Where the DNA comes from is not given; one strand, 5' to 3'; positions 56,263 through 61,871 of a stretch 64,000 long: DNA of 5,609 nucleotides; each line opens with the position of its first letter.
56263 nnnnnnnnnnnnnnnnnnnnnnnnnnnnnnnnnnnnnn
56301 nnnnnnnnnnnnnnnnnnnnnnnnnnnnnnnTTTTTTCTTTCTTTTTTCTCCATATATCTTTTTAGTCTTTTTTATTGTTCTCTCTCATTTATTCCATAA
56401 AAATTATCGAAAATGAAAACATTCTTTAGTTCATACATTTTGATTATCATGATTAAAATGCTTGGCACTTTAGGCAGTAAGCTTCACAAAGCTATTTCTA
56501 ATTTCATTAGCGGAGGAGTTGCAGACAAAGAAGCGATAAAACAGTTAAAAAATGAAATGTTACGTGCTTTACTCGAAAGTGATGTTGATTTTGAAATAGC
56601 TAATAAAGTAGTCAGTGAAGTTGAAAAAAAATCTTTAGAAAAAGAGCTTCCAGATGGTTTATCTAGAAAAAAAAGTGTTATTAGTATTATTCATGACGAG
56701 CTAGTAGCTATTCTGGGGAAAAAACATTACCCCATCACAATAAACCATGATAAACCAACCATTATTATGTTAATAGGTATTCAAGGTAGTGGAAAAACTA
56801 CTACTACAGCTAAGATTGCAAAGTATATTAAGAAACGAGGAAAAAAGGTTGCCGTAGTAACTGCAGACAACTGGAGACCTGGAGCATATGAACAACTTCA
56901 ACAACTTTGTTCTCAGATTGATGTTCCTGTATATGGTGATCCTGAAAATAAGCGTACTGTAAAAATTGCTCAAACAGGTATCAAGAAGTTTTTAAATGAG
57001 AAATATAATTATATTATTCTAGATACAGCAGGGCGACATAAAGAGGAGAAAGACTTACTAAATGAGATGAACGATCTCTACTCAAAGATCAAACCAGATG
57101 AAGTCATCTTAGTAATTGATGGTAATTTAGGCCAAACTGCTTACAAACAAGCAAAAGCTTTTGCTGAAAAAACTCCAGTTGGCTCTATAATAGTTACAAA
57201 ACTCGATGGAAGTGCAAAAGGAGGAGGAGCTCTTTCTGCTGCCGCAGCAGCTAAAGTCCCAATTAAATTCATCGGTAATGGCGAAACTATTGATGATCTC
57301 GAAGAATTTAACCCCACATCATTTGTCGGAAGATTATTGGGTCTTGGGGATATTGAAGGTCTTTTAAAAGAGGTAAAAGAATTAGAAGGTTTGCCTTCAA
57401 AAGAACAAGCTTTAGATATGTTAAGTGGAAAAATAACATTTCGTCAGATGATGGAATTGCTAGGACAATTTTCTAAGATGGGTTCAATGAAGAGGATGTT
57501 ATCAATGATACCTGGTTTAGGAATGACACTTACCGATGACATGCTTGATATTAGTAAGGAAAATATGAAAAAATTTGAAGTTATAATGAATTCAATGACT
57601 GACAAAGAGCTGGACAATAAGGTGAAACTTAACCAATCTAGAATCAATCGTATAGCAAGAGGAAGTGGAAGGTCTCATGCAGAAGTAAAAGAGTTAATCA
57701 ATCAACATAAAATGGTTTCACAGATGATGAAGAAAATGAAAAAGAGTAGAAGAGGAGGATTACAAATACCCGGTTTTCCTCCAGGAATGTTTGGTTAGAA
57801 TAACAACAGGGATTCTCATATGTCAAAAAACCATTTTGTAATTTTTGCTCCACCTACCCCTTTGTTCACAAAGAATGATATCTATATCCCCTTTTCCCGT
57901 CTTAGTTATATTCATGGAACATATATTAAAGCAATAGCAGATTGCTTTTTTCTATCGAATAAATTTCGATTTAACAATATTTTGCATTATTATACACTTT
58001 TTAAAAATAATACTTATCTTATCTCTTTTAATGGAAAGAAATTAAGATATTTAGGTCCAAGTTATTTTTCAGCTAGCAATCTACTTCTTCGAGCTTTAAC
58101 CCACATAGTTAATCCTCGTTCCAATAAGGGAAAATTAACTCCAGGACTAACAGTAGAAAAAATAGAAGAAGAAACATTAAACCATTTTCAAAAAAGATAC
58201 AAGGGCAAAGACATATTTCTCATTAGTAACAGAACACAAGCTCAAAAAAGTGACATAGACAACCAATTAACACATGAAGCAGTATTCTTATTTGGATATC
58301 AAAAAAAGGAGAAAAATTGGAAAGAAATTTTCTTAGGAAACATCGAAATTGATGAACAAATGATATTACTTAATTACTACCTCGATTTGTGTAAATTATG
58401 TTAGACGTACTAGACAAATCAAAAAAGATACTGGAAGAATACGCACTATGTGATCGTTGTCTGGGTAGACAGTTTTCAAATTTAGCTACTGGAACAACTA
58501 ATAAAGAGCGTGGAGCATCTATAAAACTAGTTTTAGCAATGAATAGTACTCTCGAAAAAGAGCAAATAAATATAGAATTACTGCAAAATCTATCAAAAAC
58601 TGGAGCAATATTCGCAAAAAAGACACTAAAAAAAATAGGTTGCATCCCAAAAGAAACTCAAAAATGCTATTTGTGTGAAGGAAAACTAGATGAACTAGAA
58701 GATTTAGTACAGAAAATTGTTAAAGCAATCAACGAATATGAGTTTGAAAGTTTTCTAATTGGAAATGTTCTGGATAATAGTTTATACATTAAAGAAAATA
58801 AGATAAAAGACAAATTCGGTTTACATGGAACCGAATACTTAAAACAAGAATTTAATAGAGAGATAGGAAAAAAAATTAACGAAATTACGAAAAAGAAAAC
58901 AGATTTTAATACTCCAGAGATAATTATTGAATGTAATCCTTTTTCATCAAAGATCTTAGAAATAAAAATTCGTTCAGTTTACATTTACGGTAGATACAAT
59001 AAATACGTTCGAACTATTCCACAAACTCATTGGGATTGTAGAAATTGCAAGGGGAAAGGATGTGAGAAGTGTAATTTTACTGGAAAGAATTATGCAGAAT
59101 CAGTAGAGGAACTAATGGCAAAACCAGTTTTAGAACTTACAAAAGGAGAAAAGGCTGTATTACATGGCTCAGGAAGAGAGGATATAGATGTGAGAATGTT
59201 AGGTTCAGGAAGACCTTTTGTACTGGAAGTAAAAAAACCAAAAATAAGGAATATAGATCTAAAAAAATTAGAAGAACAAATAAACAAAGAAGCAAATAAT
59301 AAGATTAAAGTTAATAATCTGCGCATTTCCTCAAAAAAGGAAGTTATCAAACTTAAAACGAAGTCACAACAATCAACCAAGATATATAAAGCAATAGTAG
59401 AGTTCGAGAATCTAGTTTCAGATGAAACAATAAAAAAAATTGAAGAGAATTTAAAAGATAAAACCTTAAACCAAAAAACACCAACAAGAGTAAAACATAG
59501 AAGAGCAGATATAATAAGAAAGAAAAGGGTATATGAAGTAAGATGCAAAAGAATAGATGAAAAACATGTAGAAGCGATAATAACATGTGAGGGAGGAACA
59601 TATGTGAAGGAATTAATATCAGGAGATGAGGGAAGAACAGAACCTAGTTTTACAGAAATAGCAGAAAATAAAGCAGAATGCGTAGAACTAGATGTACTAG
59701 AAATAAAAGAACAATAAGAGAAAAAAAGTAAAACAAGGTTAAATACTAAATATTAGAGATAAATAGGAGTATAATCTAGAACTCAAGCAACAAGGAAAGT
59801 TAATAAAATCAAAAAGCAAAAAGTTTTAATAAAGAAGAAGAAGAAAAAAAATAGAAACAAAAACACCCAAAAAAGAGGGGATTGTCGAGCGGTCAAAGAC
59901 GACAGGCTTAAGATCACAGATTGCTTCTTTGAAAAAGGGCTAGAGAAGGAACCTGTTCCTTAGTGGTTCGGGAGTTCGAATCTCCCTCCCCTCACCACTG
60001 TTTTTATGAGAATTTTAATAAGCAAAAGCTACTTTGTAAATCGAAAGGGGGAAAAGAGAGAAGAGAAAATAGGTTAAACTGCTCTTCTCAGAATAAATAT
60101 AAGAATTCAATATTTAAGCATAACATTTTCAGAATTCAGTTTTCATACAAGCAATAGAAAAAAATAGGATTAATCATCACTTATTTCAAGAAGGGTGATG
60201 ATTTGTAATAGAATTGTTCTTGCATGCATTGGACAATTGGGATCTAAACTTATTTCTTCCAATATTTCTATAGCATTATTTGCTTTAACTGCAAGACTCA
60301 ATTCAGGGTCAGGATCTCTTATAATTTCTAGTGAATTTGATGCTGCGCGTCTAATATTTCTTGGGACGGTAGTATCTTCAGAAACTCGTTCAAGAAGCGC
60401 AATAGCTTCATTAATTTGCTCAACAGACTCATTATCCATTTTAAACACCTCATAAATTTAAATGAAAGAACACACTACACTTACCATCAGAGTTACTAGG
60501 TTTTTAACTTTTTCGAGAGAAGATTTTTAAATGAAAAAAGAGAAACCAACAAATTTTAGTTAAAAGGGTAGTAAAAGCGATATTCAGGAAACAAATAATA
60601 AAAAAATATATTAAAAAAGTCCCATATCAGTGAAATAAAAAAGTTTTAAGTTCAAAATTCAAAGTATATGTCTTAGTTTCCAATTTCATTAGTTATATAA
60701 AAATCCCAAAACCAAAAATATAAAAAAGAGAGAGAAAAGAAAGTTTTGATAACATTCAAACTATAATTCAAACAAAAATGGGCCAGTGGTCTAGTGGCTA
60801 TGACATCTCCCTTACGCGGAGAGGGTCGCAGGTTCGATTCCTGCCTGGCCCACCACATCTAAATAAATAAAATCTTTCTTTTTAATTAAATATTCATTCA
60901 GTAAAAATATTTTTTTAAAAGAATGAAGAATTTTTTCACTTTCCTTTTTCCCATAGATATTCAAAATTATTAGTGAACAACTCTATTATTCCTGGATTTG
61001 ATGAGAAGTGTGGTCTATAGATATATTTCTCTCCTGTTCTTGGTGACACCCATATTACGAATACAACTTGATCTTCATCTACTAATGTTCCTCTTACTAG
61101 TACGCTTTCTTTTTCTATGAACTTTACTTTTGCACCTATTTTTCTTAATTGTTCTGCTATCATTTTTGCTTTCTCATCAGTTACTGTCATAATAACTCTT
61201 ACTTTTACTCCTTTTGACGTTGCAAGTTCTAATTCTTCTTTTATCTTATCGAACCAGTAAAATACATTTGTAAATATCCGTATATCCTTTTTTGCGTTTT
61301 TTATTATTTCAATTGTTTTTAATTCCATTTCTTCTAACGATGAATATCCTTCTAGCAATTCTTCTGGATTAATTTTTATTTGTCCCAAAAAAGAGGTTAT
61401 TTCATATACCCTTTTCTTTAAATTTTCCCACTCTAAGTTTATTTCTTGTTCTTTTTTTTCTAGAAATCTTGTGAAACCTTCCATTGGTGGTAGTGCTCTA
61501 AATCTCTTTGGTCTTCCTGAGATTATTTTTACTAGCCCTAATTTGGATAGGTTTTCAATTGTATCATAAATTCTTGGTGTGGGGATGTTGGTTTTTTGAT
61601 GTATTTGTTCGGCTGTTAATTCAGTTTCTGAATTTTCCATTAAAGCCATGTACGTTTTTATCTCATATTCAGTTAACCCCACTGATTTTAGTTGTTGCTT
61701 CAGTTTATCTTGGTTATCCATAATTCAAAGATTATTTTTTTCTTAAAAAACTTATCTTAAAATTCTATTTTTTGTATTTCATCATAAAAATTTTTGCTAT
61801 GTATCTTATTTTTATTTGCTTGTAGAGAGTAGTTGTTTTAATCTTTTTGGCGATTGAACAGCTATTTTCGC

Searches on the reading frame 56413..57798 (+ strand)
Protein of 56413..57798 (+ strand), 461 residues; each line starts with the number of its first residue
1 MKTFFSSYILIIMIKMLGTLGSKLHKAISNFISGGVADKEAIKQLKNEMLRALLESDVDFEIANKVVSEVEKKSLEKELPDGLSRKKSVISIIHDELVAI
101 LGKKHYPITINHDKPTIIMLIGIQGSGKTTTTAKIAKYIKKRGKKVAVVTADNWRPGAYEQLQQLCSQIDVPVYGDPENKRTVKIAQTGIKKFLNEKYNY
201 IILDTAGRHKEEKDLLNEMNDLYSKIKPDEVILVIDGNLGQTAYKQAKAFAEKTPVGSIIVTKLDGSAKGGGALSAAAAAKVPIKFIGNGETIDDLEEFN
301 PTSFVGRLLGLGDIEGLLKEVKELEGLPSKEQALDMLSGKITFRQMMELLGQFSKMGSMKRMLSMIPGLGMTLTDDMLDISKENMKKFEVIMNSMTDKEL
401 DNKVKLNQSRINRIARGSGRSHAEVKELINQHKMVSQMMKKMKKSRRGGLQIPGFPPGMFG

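Call 71: search_protein_families(library=pfam, proteins=[window:56413-57798:+], max_evalue=0.00001)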
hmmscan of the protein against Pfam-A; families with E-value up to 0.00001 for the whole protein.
window:56413-57798:+ (461 aa): 6 families
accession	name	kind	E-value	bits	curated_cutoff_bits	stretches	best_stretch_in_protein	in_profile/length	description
PF00448.28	SRP54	-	4.9e-73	245.4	22.7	1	115-310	1-196/196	SRP54-type protein, GTPase domain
PF02978.25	SRP_SPB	-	2.1e-26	92.6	27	1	340-439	1-91/91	Signal peptide binding domain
PF02881.24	SRP54_N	-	2e-11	44.3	22.4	1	20-97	1-75/75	SRP54-type protein, helical bundle domain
PF01656.29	CbiA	-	1.8e-07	31.6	25.4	1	125-371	9-67/125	CobQ/CobB/MinD/ParA nucleotide binding domain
PF13401.12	AAA_22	-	5.1e-07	30.5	27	1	114-233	4-120/130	AAA domain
PF06414.18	Zeta_toxin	-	2.2e-06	27.7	22.3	1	111-213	12-110/199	Zeta toxin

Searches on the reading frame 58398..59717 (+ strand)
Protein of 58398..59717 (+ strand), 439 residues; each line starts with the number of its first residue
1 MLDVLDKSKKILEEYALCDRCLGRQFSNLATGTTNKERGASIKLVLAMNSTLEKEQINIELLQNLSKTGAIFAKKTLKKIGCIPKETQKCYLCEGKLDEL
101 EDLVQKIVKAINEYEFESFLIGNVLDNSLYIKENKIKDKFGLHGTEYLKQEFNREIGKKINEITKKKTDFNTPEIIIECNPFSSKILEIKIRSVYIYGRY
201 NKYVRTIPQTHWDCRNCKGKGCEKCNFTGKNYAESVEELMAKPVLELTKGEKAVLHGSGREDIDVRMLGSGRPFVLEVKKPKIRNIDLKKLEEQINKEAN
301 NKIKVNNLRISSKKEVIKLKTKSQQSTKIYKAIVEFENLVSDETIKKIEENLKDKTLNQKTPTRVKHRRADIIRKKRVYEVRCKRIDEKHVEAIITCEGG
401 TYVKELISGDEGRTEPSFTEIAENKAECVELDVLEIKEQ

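Call 71: search_protein_families(library=pfam, proteins=[window:58398-59717:+], max_evalue=0.00001)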
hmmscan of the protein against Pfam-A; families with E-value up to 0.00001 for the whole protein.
window:58398-59717:+ (439 aa): 2 families
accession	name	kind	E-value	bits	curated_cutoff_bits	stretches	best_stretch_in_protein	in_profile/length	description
PF21238.2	Pus10_C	-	1.1e-74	251.4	27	1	195-436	1-231/232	Pus10, C-terminal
PF22023.1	Pus10_THUMP_arc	-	1.9e-19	70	28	1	104-179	2-77/78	Pus10 THUMP domain, archaeal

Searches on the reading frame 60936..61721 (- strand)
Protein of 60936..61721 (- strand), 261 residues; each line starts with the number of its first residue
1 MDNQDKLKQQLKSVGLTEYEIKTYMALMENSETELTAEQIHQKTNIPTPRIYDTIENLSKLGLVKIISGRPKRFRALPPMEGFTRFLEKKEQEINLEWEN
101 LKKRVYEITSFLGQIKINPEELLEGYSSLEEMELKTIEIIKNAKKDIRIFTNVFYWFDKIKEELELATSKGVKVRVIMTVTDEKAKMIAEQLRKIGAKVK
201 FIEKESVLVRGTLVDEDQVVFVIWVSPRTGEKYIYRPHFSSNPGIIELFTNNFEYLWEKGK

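Call 71: search_protein_families(library=pfam, proteins=[window:60936-61721:-], max_evalue=0.00001)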
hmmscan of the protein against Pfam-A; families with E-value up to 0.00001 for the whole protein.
window:60936-61721:- (261 aa): 3 families
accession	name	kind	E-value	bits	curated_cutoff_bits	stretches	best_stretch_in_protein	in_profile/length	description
PF01978.25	TrmB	-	4.1e-20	71.8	25.6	1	11-79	1-67/68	Sugar-specific transcriptional regulator TrmB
PF13091.12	PLDc_2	-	2.9e-07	30.8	27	1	137-199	2-71/132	PLD-like domain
PF24402.1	iHKD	-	3.1e-06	27.7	27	1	156-226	1-71/111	Inactive HKD-Rease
